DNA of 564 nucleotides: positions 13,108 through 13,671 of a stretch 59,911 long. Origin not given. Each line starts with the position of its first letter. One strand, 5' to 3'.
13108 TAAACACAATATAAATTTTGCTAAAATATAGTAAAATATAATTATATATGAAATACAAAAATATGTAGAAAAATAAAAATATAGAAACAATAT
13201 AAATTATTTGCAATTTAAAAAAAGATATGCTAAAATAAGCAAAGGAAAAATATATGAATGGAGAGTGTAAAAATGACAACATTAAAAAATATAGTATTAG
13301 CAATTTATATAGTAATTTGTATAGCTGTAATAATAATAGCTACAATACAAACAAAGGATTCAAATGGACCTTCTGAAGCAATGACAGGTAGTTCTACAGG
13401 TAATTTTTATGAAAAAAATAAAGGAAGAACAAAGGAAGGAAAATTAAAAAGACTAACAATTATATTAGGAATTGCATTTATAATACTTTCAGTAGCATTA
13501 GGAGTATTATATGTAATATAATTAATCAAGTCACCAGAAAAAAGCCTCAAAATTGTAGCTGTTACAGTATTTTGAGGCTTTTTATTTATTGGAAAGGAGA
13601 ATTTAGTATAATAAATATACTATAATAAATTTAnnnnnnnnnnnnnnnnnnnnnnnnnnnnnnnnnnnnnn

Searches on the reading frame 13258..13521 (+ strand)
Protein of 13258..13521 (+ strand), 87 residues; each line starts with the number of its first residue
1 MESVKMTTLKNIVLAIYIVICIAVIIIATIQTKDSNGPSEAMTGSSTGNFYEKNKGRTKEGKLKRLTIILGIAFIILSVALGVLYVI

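Call 78: search_protein_families(library=pfam, proteins=[window:13258-13521:+], max_evalue=0.00001)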
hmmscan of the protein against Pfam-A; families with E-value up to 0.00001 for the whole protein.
window:13258-13521:+ (87 aa): 1 family
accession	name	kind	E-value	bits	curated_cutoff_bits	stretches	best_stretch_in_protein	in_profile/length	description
PF03840.19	SecG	-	4.2e-16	59.2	29.2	1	12-83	1-69/70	Preprotein translocase SecG subunit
